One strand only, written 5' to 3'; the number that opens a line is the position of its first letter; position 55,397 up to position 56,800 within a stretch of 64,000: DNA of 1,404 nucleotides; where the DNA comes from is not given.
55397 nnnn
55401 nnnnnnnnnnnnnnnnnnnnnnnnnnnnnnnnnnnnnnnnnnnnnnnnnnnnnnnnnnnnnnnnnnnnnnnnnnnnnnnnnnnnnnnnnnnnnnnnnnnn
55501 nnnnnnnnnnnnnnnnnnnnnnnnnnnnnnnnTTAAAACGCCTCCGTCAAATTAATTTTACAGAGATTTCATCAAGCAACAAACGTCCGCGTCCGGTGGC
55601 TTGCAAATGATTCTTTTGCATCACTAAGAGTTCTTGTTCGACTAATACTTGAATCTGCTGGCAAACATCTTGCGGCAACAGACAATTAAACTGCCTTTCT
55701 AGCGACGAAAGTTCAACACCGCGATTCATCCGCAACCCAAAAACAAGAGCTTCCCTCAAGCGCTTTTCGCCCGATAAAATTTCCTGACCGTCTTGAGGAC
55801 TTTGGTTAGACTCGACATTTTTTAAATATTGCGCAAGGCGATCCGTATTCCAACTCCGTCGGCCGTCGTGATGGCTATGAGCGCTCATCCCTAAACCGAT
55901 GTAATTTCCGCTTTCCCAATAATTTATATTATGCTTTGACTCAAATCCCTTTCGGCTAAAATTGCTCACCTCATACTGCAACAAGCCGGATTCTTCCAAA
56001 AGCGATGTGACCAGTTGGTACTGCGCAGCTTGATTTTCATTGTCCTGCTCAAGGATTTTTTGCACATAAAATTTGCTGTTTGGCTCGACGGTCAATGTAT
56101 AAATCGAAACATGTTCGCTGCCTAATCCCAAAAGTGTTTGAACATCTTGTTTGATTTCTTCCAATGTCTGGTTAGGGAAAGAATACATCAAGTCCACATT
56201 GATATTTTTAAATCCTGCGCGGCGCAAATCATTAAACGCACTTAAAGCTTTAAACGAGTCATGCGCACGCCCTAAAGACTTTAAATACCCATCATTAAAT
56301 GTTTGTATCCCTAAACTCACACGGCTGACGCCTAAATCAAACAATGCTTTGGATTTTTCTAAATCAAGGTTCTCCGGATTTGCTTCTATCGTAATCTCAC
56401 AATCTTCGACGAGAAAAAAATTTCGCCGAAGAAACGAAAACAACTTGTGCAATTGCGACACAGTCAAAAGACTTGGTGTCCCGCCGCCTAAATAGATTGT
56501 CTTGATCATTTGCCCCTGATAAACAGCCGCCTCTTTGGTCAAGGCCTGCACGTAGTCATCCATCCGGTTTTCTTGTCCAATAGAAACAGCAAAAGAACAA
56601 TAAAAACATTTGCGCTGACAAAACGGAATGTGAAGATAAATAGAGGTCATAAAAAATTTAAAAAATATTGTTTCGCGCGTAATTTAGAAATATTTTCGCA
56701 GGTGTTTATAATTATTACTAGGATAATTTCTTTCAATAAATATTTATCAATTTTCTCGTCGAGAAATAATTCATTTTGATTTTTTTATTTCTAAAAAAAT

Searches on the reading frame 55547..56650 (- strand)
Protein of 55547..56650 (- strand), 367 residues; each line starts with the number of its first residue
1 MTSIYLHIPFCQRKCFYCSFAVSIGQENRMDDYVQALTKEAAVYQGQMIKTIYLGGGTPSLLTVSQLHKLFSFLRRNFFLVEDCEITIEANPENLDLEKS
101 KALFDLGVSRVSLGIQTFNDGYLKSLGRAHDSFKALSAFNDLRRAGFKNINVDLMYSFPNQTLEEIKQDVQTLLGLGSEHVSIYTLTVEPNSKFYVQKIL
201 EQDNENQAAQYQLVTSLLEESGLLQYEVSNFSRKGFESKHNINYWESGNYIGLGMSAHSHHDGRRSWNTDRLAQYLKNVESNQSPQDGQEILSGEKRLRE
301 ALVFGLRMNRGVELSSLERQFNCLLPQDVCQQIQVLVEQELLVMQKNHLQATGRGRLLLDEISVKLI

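Call 7: search_protein_families(library=pfam, proteins=[window:55547-56650:-])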
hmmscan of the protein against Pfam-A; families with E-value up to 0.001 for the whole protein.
window:55547-56650:- (367 aa): 2 families
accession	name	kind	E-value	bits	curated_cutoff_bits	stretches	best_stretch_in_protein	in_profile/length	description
PF04055.27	Radical_SAM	-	4e-26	92.6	29.5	1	6-171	2-164/166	Radical SAM superfamily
PF06969.22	HemN_C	-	1.1e-10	41.9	24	1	292-358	1-67/67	HemN C-terminal domain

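Call 23: find_homologous_proteins(query=window:55547-56650:-, max_evalue=1e-30)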
Query window:55547-56650:- (367 aa): 7865 proteins with E <= 1e-30 among 8000 candidates; the best 120 are listed.
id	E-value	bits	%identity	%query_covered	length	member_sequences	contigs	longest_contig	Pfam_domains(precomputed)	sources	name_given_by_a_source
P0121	8.1e-219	744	100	92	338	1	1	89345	PF04055.28,PF06969.23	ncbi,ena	-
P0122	4.1e-210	715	96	92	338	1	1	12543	PF04055.28,PF06969.23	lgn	-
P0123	1.4e-205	700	94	92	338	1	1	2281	PF04055.28,PF06969.23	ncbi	-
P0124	1.3e-201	687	84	100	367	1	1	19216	PF04055.28,PF06969.23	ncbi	-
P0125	1.2e-193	661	89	92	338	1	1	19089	PF04055.28,PF06969.23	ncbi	-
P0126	3.3e-176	604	72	100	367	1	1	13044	PF04055.28,PF06969.23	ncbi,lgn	-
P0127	1.7e-171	588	70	100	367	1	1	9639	PF04055.28,PF06969.23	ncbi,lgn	-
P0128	3.1e-171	587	71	100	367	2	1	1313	PF04055.28,PF06969.23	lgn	-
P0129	9.8e-171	586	69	100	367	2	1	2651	PF04055.28,PF06969.23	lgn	-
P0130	1.1e-170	586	78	92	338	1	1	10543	PF04055.28,PF06969.23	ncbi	-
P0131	6.9e-170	583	70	100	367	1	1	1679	PF04055.28,PF06969.23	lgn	-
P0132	3.4e-168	577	69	100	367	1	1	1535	PF04055.28,PF06969.23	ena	-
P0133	1.9e-166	572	69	100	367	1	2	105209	PF04055.28,PF06969.23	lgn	-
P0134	9.0e-162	556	67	100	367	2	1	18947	PF04055.28,PF06969.23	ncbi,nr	ncbi:MAG: radical SAM family heme chaperone HemW [Candidatus Omnitrophica bacterium]|nr:radical SAM 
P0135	5.6e-161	554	68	100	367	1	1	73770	PF04055.28,PF06969.23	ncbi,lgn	-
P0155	1.1e-128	447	53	100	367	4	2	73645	PF04055.28,PF06969.23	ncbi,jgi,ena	-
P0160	1.6e-127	444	52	100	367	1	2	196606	PF04055.28,PF06969.23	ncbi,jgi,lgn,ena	-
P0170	1.4e-123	431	52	100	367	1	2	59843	PF04055.28,PF06969.23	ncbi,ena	-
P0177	2.4e-121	423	51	100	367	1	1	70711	PF04055.28,PF06969.23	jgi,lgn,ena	-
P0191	1.6e-118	414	51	100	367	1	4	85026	PF04055.28,PF06969.23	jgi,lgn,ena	-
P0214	3.1e-115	403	49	99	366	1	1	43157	PF04055.28,PF06969.23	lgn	-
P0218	6.7e-115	402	51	99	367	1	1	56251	PF04055.28,PF06969.23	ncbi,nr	ncbi:MAG: radical SAM family heme chaperone HemW [Candidatus Omnitrophica bacterium]|nr:radical SAM 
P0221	4.6e-114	399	50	100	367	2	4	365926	PF04055.28,PF06969.23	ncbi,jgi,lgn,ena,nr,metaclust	ncbi:MAG TPA: coproporphyrinogen III oxidase [Candidatus Omnitrophica bacterium]|nr:MAG: hypothetica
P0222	4.8e-114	399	48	100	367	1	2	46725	PF04055.28,PF06969.23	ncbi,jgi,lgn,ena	-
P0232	9.0e-113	395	48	99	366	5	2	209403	PF04055.28,PF06969.23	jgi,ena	-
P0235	1.4e-112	395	49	100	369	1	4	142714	PF04055.28,PF06969.23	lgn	-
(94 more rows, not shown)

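Call 24: find_encoding_contigs(protein=P0155, flank=3000, max_places=2)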
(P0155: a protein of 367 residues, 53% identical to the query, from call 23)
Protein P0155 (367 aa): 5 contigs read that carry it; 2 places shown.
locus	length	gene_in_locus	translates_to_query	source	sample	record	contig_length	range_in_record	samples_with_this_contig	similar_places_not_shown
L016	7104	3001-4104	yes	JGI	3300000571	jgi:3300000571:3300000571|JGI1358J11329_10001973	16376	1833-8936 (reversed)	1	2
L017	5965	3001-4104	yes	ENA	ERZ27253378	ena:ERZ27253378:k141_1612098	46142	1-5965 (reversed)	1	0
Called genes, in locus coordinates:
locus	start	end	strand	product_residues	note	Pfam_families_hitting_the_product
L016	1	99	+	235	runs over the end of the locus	PF00902:TatC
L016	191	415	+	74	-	-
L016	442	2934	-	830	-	PF09586:YfhO (faint)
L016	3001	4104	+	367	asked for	PF04055:Radical_SAM, PF06969:HemN_C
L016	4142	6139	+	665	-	PF13431:TPR_17 (faint), PF13432:TPR_16 (faint), PF14559:TPR_19 (faint), PF23914:TPR_CcmH_CycH (faint), PF13414:TPR_11 (weak), PF13424:TPR_12 (weak), PF00515:TPR_1 (weak), PF13424:TPR_12 (weak), +8 more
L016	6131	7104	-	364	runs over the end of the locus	PF00348:polyprenyl_synt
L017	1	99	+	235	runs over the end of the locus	PF00902:TatC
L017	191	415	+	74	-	-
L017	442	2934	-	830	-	PF09586:YfhO (faint)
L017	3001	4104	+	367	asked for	PF04055:Radical_SAM, PF06969:HemN_C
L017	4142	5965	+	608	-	?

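Call 25: find_encoding_contigs(protein=P0160, flank=3000, max_places=2)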
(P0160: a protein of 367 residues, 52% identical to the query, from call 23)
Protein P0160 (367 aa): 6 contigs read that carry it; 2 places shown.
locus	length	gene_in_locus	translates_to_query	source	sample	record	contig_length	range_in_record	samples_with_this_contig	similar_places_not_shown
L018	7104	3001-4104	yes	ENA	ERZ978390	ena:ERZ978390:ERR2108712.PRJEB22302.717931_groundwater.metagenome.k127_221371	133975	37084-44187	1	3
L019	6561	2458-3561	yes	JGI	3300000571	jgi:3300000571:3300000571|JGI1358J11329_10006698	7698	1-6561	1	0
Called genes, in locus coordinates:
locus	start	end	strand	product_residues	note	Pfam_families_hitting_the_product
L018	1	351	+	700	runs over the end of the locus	PF01926:MMR_HSR1, PF02421:FeoB_N, PF07670:Gate, PF07664:FeoB_C, PF07670:Gate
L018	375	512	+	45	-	-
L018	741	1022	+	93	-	PF01170:UPF0020 (weak), PF01555:N6_N4_Mtase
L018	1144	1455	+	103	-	PF02416:TatA_B_E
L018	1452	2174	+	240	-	PF00902:TatC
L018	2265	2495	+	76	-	-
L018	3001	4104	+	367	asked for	PF04055:Radical_SAM, PF06969:HemN_C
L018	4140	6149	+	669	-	PF14853:Fis1_TPR_C (faint), PF24575:TPR_Slam (faint), PF13414:TPR_11 (weak), PF23914:TPR_CcmH_CycH, PF00515:TPR_1 (weak), PF13176:TPR_7 (weak), PF13424:TPR_12 (weak), PF14559:TPR_19 (weak), +10 more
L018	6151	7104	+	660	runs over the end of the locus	PF07719:TPR_2 (faint), PF12895:ANAPC3 (faint), PF13176:TPR_7 (faint), PF13432:TPR_16, PF14559:TPR_19 (weak), PF00515:TPR_1 (weak), PF13431:TPR_17 (weak), PF14559:TPR_19 (weak), +10 more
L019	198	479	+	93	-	PF01170:UPF0020 (weak), PF01555:N6_N4_Mtase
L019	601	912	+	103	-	PF02416:TatA_B_E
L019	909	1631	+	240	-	PF00902:TatC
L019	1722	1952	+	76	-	-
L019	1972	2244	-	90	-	-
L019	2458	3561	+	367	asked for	PF04055:Radical_SAM, PF06969:HemN_C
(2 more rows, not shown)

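Call 26: find_encoding_contigs(protein=P0170, flank=3000, max_places=2)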
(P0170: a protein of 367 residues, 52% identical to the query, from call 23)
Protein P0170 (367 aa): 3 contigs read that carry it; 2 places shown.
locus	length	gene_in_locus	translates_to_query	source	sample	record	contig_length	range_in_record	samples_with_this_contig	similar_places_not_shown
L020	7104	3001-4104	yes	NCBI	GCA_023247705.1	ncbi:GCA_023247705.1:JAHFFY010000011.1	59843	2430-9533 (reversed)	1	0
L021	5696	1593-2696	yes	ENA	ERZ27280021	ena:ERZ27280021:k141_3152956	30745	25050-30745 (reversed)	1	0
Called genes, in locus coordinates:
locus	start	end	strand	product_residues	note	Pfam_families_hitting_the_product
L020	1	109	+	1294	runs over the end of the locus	-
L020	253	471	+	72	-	-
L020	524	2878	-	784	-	PF09586:YfhO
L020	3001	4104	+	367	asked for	PF04055:Radical_SAM, PF06969:HemN_C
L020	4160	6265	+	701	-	PF13424:TPR_12 (faint), PF13431:TPR_17 (faint), PF14559:TPR_19 (faint), PF21033:RMD1-3 (faint), PF13414:TPR_11 (weak), PF13432:TPR_16 (weak), PF13414:TPR_11, PF00515:TPR_1 (weak), +9 more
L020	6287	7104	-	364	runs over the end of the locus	PF00348:polyprenyl_synt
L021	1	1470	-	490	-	?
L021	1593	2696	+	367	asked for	PF04055:Radical_SAM, PF06969:HemN_C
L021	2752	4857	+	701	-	PF13424:TPR_12 (faint), PF13431:TPR_17 (faint), PF14559:TPR_19 (faint), PF21033:RMD1-3 (faint), PF13414:TPR_11 (weak), PF13432:TPR_16 (weak), PF13414:TPR_11, PF00515:TPR_1 (weak), +9 more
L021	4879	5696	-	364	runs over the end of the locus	PF00348:polyprenyl_synt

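Call 27: find_encoding_contigs(protein=P0221, flank=3000, max_places=2)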
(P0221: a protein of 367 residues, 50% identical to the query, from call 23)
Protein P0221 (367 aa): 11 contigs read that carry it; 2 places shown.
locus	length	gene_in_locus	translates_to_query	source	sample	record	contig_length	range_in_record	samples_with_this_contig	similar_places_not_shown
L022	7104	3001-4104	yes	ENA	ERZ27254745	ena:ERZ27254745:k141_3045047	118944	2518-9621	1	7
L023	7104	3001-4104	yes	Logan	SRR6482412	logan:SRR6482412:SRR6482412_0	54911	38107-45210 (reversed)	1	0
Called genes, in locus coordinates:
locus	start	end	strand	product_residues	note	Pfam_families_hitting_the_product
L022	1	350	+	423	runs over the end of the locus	PF00342:PGI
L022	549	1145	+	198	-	-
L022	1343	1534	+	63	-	PF02416:TatA_B_E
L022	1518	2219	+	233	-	PF00902:TatC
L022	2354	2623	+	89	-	-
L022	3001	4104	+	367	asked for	PF04055:Radical_SAM, PF06969:HemN_C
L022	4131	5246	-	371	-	PF00348:polyprenyl_synt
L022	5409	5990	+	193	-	PF09832:DUF2059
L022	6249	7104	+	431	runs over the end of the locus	PF00206:Lyase_1, PF10397:ADSL_C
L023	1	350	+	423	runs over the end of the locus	PF00342:PGI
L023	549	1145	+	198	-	-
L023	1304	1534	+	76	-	PF02416:TatA_B_E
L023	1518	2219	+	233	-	PF00902:TatC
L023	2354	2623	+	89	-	-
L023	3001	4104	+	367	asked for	PF04055:Radical_SAM, PF06969:HemN_C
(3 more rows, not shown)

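Call 34: find_encoding_contigs(protein=P0177, flank=10000, max_places=1)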
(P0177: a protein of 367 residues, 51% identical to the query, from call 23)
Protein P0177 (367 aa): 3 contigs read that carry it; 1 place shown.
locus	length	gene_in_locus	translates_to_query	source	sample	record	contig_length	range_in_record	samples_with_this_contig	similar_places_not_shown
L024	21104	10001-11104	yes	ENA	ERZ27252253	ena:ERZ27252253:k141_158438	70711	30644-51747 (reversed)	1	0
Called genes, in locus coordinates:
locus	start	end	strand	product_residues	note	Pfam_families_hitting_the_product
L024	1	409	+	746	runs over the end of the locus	PF13500:AAA_26, PF01656:CbiA (weak), PF00202:Aminotran_3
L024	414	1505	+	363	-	PF02540:NAD_synthase (faint), PF03054:tRNA_Me_trans, PF24167:DUF7411 (weak), PF20259:tRNA_Me_trans_M, PF20258:tRNA_Me_trans_C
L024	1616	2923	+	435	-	PF00342:PGI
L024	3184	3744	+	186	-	-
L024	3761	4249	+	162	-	PF05099:TerB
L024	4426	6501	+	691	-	PF00324:AA_permease, PF13520:AA_permease_2, PF21555:CCC_C_1st_pro, PF21554:CCC_C_2nd_pro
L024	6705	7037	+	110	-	-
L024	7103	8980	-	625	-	PF09586:YfhO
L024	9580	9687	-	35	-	-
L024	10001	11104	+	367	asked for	PF04055:Radical_SAM, PF06969:HemN_C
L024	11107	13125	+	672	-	PF12895:ANAPC3 (faint), PF25063:ARM_TT21_C, PF00515:TPR_1, PF07719:TPR_2 (weak), PF13181:TPR_8 (weak), PF13424:TPR_12, PF13432:TPR_16 (weak), PF00515:TPR_1 (weak), +13 more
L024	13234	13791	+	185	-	PF09832:DUF2059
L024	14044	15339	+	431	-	PF00206:Lyase_1, PF10397:ADSL_C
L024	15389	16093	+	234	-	PF01259:SAICAR_synt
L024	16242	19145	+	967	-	PF02700:PurS, PF18072:FGAR-AT_linker, PF00586:AIRS, PF02769:AIRS_C, PF00586:AIRS, PF02769:AIRS_C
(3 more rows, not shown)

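Call 35: find_encoding_contigs(protein=P0191, flank=10000, max_places=1)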
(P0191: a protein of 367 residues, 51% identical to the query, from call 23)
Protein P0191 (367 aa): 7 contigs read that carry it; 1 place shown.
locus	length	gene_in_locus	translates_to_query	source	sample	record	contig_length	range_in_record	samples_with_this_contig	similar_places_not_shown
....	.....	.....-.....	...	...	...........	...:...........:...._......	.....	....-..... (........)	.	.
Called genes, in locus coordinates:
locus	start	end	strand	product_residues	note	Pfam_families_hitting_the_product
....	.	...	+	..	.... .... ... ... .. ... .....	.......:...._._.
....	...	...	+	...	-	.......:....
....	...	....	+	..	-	-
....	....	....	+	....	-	-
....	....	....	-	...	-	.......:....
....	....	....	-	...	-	-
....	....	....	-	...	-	-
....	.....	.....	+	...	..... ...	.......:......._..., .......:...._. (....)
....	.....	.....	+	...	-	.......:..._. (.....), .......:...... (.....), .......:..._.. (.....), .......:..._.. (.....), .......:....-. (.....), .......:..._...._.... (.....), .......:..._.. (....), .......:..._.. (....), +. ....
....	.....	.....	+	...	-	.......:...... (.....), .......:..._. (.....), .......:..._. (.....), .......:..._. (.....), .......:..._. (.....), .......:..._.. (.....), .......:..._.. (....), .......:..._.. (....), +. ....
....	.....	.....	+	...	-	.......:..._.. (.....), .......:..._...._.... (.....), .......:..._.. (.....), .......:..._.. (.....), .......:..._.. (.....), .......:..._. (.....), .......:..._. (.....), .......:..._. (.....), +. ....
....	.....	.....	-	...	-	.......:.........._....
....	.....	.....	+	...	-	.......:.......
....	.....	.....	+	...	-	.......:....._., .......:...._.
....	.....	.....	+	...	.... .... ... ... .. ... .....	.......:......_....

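Call 36: find_encoding_contigs(protein=P0218, flank=10000, max_places=1)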
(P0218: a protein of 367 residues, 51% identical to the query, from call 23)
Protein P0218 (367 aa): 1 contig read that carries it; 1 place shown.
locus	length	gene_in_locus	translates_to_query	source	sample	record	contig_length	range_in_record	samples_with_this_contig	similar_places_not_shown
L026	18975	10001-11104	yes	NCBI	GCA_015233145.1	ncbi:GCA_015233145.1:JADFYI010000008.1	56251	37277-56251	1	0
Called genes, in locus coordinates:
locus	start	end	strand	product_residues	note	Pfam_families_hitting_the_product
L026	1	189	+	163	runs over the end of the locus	-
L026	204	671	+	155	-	-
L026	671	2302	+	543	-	PF00437:T2SSE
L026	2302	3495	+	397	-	PF00482:T2SSF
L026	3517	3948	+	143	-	-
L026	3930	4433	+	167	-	-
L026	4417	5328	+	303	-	PF07484:Collar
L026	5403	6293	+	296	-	PF06834:TraU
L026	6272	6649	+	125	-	-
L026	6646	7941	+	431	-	-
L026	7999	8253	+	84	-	-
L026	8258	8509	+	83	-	-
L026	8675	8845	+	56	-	PF02416:TatA_B_E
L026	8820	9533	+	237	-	PF00902:TatC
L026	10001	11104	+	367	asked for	PF04055:Radical_SAM, PF06969:HemN_C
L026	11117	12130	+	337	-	-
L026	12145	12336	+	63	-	-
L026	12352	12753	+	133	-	PF07027:DUF1318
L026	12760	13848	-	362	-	PF00348:polyprenyl_synt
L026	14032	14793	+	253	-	PF09832:DUF2059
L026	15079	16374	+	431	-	PF00206:Lyase_1, PF10397:ADSL_C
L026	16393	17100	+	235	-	PF01259:SAICAR_synt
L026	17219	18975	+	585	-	PF02700:PurS (weak), PF18072:FGAR-AT_linker, PF00586:AIRS, PF02769:AIRS_C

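Call 37: find_encoding_contigs(protein=P0232, flank=10000, max_places=1)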
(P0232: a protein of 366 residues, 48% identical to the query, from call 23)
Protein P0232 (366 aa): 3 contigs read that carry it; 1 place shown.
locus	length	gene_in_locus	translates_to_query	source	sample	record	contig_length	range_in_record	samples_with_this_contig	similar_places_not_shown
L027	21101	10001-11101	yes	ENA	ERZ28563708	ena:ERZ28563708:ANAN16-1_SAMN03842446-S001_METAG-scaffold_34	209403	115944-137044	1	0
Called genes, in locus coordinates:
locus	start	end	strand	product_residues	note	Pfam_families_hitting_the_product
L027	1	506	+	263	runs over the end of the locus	PF01209:Ubie_methyltran, PF01728:FtsJ (faint), PF02353:CMAS (weak), PF13489:Methyltransf_23, PF08241:Methyltransf_11, PF08242:Methyltransf_12, PF13649:Methyltransf_25, PF13847:Methyltransf_31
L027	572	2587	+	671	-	PF13500:AAA_26, PF00202:Aminotran_3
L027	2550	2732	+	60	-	-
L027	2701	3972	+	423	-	PF00342:PGI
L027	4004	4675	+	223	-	-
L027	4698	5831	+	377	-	-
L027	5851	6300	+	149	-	-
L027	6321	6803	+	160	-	PF05099:TerB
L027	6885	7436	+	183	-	PF00324:AA_permease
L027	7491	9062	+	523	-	PF00324:AA_permease, PF13520:AA_permease_2, PF21555:CCC_C_1st_pro, PF21554:CCC_C_2nd_pro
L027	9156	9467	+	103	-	-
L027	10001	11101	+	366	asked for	PF04055:Radical_SAM, PF06969:HemN_C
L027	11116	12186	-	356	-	PF00348:polyprenyl_synt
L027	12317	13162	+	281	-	-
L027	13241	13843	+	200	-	PF09832:DUF2059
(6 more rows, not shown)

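Call 38: find_encoding_contigs(protein=P0235, flank=10000, max_places=1)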
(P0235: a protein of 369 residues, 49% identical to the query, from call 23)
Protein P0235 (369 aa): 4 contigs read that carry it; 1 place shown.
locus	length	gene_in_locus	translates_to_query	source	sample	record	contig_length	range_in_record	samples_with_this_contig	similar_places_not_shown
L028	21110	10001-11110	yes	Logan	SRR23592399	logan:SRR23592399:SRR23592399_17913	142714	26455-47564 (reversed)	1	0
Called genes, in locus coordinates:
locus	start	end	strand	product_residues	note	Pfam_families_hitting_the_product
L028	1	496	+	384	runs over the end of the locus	PF00155:Aminotran_1_2, PF01053:Cys_Met_Meta_PP, PF01212:Beta_elim_lyase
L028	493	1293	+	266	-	PF00561:Abhydrolase_1, PF12146:Hydrolase_4, PF12697:Abhydrolase_6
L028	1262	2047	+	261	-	PF00891:Methyltransf_2 (weak), PF01209:Ubie_methyltran, PF01135:PCMT (weak), PF13489:Methyltransf_23, PF13847:Methyltransf_31, PF08241:Methyltransf_11, PF08242:Methyltransf_12, PF13649:Methyltransf_25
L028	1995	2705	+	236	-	PF01656:CbiA, PF13500:AAA_26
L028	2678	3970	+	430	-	PF00202:Aminotran_3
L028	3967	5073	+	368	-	PF02540:NAD_synthase (faint), PF03054:tRNA_Me_trans, PF20259:tRNA_Me_trans_M, PF20258:tRNA_Me_trans_C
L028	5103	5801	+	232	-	-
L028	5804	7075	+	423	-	PF00342:PGI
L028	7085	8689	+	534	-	PF00005:ABC_tran, PF13304:AAA_21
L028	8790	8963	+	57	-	PF02416:TatA_B_E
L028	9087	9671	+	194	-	PF00902:TatC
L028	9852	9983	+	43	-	-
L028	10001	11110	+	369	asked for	PF04055:Radical_SAM, PF06969:HemN_C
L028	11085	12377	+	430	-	PF16655:PhoD_N (weak), PF25077:DUF7800, PF09423:PhoD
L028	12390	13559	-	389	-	PF00348:polyprenyl_synt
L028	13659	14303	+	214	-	PF09832:DUF2059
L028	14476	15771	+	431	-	PF00206:Lyase_1, PF10397:ADSL_C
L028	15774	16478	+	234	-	PF01259:SAICAR_synt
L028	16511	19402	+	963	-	PF02700:PurS, PF18072:FGAR-AT_linker, PF00586:AIRS, PF02769:AIRS_C, PF22689:FGAR-AT_PurM_N-like (faint), PF00586:AIRS, PF02769:AIRS_C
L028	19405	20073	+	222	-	PF18306:LDcluster4, PF03641:Lysine_decarbox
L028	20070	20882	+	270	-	PF13507:GATase_5, PF01965:DJ-1_PfpI (weak), PF07685:GATase_3 (weak)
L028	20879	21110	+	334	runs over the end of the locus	PF00586:AIRS, PF02769:AIRS_C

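Call 58: find_encoding_contigs(protein=P0121, flank=1500, max_places=2)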
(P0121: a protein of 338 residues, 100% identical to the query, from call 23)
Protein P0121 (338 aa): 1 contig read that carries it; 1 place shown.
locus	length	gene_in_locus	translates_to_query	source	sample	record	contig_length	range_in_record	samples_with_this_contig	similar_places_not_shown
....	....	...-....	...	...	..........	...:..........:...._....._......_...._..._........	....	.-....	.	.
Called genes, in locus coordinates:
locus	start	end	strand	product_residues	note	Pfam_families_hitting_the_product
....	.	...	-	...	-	?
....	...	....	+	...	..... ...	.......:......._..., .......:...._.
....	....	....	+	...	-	-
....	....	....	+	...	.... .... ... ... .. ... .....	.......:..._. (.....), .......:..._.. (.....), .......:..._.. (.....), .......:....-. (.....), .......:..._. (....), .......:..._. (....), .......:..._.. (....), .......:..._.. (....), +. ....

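Call 59: find_encoding_contigs(protein=P0222, flank=4000, max_places=2)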
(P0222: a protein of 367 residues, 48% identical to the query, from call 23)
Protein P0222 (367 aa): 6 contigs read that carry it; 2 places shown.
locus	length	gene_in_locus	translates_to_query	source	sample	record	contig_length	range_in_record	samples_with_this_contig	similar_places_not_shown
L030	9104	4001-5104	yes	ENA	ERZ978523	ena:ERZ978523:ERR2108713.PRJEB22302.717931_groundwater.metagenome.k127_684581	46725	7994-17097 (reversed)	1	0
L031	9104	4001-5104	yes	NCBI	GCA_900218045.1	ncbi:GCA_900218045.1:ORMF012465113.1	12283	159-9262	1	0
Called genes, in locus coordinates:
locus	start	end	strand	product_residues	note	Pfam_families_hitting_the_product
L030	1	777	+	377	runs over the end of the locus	PF00733:Asn_synthase (weak), PF01171:ATP_bind_3 (faint), PF02540:NAD_synthase (faint), PF03054:tRNA_Me_trans, PF20259:tRNA_Me_trans_M, PF20258:tRNA_Me_trans_C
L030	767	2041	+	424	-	PF00342:PGI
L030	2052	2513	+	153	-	-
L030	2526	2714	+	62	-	PF02416:TatA_B_E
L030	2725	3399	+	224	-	PF00902:TatC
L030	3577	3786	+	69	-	-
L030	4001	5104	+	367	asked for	PF04055:Radical_SAM, PF06969:HemN_C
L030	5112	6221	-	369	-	PF00348:polyprenyl_synt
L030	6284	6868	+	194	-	PF09832:DUF2059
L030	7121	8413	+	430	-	PF00206:Lyase_1, PF10397:ADSL_C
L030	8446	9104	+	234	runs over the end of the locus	PF01259:SAICAR_synt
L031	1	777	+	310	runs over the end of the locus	?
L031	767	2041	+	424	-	PF00342:PGI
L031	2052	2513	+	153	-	-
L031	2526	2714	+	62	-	PF02416:TatA_B_E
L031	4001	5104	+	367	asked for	PF04055:Radical_SAM, PF06969:HemN_C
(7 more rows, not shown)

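Call 60: find_encoding_contigs(protein=P0214, flank=4000, max_places=2)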
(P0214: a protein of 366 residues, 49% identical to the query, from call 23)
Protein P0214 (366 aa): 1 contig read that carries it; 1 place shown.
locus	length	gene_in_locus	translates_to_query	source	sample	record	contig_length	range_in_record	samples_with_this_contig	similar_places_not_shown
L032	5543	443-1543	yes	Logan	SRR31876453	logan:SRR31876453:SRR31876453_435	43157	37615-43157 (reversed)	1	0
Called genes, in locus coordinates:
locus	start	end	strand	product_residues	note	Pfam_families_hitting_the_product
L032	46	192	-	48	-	-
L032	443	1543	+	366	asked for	PF04055:Radical_SAM, PF06969:HemN_C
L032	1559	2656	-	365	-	PF00348:polyprenyl_synt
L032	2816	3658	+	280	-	-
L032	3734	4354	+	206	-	PF09832:DUF2059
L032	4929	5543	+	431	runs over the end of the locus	PF00206:Lyase_1, PF10397:ADSL_C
